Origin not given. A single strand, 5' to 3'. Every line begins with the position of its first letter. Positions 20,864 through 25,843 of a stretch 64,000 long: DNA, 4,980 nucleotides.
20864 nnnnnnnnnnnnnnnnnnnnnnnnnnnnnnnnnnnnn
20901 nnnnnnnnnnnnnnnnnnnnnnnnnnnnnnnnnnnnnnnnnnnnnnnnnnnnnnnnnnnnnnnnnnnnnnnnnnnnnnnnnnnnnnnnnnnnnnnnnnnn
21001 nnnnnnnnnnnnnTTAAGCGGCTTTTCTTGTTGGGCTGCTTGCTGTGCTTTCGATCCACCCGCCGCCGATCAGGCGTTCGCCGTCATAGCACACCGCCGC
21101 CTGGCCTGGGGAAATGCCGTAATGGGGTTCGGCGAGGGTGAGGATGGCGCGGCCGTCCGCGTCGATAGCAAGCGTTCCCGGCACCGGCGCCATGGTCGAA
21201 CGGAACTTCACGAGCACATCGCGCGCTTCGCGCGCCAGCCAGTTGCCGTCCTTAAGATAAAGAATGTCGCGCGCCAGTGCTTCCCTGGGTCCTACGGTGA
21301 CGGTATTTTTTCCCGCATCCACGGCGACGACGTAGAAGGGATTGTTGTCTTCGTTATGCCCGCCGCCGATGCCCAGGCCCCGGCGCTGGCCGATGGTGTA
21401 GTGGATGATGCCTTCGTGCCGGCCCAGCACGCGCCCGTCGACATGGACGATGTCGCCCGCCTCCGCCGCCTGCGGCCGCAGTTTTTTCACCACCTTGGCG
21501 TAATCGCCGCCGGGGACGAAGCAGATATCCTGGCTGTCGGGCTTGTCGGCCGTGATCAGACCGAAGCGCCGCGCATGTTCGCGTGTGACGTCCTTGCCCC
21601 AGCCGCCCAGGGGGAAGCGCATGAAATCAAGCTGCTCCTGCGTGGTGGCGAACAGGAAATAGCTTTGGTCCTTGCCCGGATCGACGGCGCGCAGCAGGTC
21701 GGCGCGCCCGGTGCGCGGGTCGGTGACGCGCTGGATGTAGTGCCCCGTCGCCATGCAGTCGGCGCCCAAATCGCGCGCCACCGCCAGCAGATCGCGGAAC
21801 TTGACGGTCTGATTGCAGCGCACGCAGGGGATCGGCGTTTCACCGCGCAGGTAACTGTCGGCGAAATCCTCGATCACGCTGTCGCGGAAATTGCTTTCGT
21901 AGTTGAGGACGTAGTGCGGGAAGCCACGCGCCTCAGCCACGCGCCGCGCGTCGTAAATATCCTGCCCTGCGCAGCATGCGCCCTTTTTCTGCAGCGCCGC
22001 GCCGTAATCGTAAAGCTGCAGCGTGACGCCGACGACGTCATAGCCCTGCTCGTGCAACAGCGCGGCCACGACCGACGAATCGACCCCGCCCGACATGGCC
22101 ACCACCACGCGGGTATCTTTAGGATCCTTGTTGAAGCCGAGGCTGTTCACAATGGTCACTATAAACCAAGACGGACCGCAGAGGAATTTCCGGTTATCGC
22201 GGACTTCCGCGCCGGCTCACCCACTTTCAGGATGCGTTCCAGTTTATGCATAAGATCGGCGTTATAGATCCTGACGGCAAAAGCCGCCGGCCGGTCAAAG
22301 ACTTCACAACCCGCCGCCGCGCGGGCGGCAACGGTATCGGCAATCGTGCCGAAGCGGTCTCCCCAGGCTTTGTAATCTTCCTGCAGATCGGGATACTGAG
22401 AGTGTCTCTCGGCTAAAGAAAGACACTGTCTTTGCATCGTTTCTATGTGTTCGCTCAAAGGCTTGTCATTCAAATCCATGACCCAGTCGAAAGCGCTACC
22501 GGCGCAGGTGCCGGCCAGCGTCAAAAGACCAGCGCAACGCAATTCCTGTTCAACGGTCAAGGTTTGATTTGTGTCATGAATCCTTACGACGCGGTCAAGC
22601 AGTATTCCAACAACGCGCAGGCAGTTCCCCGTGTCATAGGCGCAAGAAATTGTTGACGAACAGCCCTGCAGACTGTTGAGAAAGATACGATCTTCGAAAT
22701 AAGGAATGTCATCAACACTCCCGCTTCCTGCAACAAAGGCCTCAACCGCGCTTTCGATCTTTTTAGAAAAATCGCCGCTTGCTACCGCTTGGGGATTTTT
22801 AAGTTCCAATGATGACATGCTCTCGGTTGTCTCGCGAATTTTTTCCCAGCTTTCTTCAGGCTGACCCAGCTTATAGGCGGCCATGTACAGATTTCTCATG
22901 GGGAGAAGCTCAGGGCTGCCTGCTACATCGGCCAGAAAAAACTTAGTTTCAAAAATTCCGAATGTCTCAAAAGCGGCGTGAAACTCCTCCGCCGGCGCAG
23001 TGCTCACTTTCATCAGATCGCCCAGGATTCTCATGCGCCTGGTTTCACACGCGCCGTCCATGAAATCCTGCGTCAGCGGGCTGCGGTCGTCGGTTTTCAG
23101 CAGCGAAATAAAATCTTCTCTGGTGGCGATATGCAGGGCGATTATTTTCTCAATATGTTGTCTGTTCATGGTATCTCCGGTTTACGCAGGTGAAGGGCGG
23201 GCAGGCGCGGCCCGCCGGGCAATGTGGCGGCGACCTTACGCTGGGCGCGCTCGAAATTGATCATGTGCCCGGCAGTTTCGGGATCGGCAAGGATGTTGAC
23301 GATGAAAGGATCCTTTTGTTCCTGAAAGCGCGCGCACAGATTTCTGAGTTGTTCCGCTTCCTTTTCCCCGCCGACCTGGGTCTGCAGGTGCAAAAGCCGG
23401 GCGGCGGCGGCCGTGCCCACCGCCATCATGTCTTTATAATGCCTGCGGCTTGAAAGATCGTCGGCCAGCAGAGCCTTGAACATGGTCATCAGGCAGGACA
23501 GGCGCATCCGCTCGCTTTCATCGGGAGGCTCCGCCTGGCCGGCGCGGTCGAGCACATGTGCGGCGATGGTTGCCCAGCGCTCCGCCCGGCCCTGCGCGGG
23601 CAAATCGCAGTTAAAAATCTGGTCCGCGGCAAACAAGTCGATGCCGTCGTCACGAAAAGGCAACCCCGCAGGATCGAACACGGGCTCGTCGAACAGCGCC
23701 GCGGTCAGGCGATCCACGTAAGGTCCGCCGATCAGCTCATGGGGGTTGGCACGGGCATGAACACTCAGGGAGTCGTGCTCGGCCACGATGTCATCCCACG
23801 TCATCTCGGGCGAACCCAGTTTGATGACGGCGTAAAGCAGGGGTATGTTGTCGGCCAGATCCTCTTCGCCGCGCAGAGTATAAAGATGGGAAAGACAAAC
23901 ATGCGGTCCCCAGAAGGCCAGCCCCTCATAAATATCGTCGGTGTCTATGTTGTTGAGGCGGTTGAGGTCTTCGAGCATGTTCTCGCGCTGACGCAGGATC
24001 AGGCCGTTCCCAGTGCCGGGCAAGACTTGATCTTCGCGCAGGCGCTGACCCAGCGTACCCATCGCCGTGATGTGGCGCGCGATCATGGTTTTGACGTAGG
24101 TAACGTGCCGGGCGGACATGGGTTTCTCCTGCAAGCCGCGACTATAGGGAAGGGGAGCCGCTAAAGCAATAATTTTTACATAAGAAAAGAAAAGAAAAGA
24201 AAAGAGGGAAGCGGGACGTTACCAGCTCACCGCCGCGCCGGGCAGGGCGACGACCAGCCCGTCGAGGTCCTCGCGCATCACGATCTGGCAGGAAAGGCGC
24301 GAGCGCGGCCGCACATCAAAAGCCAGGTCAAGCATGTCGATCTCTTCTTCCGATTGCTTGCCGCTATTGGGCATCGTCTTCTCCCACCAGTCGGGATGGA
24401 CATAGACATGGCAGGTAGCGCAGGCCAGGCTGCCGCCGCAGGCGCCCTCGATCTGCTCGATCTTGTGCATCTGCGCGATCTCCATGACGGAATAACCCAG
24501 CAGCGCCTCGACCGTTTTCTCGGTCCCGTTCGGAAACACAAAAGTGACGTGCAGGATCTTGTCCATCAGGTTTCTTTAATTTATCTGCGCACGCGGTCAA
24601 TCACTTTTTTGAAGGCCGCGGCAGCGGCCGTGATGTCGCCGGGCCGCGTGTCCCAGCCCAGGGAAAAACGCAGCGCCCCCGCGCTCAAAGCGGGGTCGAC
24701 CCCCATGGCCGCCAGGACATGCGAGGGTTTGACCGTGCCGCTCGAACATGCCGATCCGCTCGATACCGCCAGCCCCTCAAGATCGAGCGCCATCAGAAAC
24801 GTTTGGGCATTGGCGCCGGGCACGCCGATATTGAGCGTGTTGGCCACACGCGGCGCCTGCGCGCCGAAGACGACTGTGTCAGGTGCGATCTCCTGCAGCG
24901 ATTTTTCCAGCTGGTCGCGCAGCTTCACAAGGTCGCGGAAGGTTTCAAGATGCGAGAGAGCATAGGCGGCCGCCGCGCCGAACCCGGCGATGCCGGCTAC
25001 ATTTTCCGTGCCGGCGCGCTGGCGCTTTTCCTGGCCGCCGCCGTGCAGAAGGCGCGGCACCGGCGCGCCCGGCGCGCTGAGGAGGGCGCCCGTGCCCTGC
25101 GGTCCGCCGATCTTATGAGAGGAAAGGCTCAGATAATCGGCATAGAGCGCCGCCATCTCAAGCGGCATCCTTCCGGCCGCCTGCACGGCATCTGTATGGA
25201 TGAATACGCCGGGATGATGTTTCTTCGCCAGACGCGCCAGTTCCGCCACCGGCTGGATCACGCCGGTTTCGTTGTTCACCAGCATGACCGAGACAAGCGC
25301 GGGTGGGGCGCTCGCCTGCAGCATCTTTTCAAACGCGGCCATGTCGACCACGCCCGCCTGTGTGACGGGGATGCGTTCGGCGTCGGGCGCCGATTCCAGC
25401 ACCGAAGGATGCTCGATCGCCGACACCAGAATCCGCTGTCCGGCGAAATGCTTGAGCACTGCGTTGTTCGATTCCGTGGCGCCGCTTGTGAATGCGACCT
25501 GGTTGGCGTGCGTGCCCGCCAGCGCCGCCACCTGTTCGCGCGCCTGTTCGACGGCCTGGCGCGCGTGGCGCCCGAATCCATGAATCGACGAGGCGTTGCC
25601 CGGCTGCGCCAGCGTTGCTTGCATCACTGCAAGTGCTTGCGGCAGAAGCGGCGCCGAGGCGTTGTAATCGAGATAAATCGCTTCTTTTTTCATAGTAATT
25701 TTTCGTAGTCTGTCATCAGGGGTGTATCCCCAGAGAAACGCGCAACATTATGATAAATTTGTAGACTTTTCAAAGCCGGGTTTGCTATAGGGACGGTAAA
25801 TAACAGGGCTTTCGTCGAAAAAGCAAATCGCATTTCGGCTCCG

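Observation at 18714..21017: CdnL/CarD-like RNAP-binding module fused to three tandem sigma-70 region-4-like repeats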

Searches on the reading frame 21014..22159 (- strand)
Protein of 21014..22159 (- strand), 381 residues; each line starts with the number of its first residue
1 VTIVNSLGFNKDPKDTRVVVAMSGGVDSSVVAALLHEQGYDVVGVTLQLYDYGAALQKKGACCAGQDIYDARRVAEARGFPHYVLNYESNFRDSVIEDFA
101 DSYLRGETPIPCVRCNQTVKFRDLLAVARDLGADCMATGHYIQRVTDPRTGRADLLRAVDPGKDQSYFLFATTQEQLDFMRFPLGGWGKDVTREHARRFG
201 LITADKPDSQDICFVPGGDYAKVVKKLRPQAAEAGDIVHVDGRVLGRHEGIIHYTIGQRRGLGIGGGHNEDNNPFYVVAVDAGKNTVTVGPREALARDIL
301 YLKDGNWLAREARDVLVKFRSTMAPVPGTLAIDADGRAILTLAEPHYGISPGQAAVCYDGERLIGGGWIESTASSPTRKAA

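Call 18: search_protein_families(library=pfam, proteins=[window:21014-22159:-], max_evalue=0.001)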
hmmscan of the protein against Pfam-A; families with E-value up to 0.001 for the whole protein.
window:21014-22159:- (381 aa): 6 families
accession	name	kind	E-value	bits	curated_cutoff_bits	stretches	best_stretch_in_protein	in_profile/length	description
PF03054.22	tRNA_Me_trans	-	1.2e-70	237.8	20.6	1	17-216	2-201/202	tRNA methyl transferase HUP domain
PF20259.3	tRNA_Me_trans_M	-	1.4e-20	73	27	1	228-290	8-65/66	tRNA methyl transferase PRC-barrel domain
PF20258.4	tRNA_Me_trans_C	-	2e-15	57.3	20.6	1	298-369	2-77/77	Aminomethyltransferase beta-barrel domain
PF00733.27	Asn_synthase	-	7.3e-06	26.3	21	1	15-89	17-81/354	Asparagine synthase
PF00764.25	Arginosuc_synth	-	0.00019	22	27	1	17-56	1-41/162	Arginosuccinate synthase N-terminal HUP domain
PF06508.19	QueC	-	0.00033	20.7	22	1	18-55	2-36/210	Queuosine biosynthesis protein QueC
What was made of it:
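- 21014..22159 (-): mnmA (tRNA 2-thiouridylase), the convergent neighbour. Its stop codon overlaps the stop codon of the gene by 4 nt. It marks the conserved synteny. Pfam tRNA_Me_trans, E=1e-70 (call 18).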

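Call 21: find_related_loci(query=window:21014-22159:-, collection=genome_contigs, flank=10000)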
Query window:21014-22159:- (381 aa) in genome_contigs; peptide patterns used: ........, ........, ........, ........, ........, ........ (x = any residue, [..] = any of these).
468 stretches matched a pattern; 367 encode a relative of the query (tblastn E <= 1e-3); the best 80 are kept; 80 distinct loci.
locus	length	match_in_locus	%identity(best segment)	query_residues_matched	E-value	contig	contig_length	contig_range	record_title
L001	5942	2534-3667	79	4-381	0e+0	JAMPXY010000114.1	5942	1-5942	MAG: Alphaproteobacteria bacterium isolate R2F_R2FSRR_metabat.53 R2F_C8291, whole genome shotgun sequence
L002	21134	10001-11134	79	4-381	0e+0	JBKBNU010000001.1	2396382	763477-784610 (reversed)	MAG: Micavibrio sp. isolate 21H_026.bin.43 NODE_1_length_2396382_cov_35.870583, whole genome shotgun sequence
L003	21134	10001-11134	79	4-381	0e+0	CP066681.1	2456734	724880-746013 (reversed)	MAG: Micavibrio aeruginosavorus isolate NC_groundwater_70_Ag_B-0.1um_54_66 chromosome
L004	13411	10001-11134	77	4-381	0e+0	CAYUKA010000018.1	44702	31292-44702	MAG TPA_asm: uncultured Micavibrio sp. isolate SRP141376_co5_384 genome assembly, contig: NODE_1844_length_44702_cov_6.0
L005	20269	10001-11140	76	4-381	0e+0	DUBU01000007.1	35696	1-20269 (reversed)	MAG TPA_asm: Micavibrio sp. isolate UWMA-0310 NODE_1634_length_35696_cov_0.109167, whole genome shotgun sequence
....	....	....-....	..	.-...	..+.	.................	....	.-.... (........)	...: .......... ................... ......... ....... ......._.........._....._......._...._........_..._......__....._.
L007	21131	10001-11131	73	4-381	0e+0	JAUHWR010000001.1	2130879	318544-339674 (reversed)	MAG: Alphaproteobacteria bacterium isolate 2_bin.29 NODE_1_length_2130879_cov_5.234665, whole genome shotgun sequence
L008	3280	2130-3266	76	1-381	0e+0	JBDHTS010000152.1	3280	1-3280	MAG: Alphaproteobacteria bacterium isolate AS-MICRO-OLR.14 NODE_174310_length_3280_cov_4.273504, whole genome shotgun se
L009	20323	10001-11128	73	5-381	0e+0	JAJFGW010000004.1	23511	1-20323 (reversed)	MAG: Alphaproteobacteria bacterium isolate OFTM372 OFTM372_3, whole genome shotgun sequence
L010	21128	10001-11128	74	4-375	0e+0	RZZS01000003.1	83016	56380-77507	MAG: Alphaproteobacteria bacterium isolate INTA.AUR.1005 contig-100_50, whole genome shotgun sequence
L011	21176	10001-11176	71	4-378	0e+0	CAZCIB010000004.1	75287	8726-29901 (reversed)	MAG TPA_asm: uncultured Pseudobdellovibrionaceae bacterium isolate SRP141376_co5_259 genome assembly, contig: NODE_697_l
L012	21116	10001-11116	73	4-373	0e+0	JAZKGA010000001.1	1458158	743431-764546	MAG: Pseudomonadota bacterium isolate DC_RB_04_SPN110320-bin026_1 DCRB04SPN_B026_1_000000000001, whole genome shotgun se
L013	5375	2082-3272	70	2-381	0e+0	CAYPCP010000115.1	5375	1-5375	MAG TPA_asm: uncultured Pseudobdellovibrionaceae bacterium isolate SRP329715_co2_109 genome assembly, contig: NODE_26293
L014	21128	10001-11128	73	4-379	0e+0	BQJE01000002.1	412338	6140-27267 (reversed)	MAG: Micavibrio sp. DHS20C02 DNA, sequence02, whole genome shotgun sequence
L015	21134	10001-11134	71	4-381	0e+0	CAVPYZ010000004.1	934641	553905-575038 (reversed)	MAG: uncultured Alphaproteobacteria bacterium isolate MFD03250.bin.1.142 genome assembly, contig: contig_8933, whole gen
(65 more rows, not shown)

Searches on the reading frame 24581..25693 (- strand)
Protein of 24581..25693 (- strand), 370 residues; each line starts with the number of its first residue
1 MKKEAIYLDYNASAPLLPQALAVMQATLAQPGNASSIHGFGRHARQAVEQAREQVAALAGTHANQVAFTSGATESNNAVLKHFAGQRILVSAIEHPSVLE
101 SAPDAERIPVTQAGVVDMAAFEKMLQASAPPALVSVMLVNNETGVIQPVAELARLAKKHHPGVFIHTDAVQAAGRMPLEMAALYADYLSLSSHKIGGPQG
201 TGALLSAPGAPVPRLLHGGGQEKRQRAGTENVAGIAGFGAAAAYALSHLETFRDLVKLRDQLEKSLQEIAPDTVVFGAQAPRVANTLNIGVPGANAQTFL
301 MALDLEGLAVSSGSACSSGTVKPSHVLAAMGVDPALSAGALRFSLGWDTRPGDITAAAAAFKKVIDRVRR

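Call 18: search_protein_families(library=pfam, proteins=[window:24581-25693:-], max_evalue=0.001)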
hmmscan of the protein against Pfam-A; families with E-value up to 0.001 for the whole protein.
window:24581-25693:- (370 aa): 1 family
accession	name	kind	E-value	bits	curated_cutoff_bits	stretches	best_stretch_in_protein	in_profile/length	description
PF00266.25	Aminotran_5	-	7.3e-61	206.6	21.5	1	6-354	1-368/371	Aminotransferase class-V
